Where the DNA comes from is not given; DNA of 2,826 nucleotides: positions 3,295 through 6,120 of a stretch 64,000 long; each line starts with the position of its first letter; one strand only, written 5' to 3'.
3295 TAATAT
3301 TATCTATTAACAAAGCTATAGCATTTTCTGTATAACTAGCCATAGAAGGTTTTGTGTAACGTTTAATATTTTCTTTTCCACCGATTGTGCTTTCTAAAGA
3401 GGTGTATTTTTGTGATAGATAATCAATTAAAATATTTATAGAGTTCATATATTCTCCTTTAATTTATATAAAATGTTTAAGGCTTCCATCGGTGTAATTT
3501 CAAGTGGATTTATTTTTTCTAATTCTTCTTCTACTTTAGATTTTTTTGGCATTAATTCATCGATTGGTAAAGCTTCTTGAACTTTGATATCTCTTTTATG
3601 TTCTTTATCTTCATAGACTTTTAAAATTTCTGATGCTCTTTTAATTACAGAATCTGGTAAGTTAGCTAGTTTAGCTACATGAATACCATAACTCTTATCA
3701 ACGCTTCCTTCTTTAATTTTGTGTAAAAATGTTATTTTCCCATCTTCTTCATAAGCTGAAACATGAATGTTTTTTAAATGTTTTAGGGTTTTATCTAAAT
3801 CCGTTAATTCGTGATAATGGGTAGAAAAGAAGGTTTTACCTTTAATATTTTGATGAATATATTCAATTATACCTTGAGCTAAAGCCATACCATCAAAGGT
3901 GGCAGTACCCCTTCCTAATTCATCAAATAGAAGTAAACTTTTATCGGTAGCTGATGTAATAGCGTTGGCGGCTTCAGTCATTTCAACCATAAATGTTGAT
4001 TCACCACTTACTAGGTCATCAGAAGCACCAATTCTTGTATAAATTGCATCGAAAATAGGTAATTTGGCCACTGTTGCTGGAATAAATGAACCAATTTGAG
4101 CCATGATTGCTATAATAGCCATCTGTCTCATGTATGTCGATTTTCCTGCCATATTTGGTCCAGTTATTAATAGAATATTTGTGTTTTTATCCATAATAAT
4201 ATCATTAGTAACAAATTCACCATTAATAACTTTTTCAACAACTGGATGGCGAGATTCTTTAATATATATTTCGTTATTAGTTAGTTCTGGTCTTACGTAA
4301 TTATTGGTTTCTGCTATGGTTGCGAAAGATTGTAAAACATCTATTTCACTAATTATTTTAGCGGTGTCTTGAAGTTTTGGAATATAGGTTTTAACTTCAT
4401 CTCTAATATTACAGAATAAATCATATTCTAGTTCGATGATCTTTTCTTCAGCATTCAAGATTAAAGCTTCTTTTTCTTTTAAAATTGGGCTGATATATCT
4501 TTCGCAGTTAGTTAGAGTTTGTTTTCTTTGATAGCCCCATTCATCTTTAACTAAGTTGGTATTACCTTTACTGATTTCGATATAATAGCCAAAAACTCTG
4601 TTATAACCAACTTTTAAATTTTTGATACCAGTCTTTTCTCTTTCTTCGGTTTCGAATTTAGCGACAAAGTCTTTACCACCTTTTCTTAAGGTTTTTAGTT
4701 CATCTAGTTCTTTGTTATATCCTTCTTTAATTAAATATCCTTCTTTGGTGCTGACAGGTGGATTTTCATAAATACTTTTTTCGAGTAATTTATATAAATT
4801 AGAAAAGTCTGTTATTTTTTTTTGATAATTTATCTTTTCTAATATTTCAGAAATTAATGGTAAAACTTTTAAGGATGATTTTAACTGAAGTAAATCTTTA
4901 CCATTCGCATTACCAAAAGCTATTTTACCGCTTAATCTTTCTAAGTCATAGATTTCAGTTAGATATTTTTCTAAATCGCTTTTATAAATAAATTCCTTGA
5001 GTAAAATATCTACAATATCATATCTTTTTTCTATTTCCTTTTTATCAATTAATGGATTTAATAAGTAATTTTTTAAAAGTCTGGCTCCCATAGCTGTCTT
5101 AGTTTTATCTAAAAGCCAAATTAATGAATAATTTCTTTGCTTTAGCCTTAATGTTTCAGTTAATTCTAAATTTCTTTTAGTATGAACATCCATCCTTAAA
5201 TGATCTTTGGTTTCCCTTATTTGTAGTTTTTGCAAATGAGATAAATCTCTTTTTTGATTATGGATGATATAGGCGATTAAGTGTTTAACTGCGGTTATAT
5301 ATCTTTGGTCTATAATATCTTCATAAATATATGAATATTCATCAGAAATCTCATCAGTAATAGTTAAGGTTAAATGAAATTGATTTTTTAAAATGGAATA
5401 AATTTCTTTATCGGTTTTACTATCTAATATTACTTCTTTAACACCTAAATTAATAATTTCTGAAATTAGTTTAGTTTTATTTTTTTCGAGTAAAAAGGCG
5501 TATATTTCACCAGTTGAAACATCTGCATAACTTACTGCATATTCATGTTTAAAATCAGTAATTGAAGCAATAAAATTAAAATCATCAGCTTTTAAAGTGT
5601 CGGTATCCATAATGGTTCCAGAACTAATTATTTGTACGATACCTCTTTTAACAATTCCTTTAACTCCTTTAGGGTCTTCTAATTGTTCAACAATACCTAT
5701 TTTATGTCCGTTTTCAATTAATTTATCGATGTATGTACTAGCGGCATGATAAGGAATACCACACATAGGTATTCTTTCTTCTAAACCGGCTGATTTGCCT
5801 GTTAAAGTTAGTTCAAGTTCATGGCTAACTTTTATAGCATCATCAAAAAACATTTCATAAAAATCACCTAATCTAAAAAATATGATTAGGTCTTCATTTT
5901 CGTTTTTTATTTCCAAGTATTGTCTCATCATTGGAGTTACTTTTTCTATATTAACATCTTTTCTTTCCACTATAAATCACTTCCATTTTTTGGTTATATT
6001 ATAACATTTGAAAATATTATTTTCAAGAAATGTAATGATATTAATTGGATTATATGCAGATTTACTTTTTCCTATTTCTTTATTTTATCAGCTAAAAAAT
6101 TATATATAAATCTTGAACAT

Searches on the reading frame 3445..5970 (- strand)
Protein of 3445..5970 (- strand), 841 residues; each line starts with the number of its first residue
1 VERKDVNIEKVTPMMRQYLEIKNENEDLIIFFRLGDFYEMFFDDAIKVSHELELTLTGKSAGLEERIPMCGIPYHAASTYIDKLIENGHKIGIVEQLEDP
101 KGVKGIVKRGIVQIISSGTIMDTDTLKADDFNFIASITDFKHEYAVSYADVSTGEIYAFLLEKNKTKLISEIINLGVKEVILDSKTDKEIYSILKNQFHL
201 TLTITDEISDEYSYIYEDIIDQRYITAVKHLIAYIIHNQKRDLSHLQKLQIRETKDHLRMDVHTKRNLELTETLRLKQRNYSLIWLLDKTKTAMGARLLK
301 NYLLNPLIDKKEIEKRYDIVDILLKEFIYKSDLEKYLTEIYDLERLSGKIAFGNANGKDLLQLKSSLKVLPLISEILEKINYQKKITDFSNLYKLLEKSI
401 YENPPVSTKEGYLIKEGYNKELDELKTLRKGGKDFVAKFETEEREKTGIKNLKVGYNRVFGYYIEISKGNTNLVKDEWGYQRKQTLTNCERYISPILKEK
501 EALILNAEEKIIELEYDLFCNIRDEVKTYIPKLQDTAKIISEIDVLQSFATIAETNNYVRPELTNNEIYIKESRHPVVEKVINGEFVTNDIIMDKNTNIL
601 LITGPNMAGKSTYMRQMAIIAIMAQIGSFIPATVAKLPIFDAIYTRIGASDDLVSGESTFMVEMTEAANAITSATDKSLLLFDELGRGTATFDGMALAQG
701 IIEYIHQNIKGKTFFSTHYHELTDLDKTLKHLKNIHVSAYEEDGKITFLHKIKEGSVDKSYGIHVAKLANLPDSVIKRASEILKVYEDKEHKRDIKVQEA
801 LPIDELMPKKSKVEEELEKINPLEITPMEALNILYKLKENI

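Call 66: search_protein_families(library=pfam, proteins=[window:3445-5970:-], max_evalue=0.001)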
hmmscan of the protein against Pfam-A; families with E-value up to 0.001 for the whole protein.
window:3445-5970:- (841 aa): 5 families
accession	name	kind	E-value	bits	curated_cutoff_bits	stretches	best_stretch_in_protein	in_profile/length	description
PF00488.27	MutS_V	-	1.3e-82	276.8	30.2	1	601-784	2-185/188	MutS domain V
PF05192.23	MutS_III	-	3.1e-52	178.2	34.1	1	263-550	1-194/194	MutS domain III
PF01624.25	MutS_I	-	3e-42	143.8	20.6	1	12-123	1-112/113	MutS domain I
PF05190.23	MutS_IV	-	8.6e-26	90.5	22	1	417-510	1-92/92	MutS family domain IV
PF05188.22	MutS_II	-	2.4e-10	41.4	25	1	132-247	1-133/133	MutS domain II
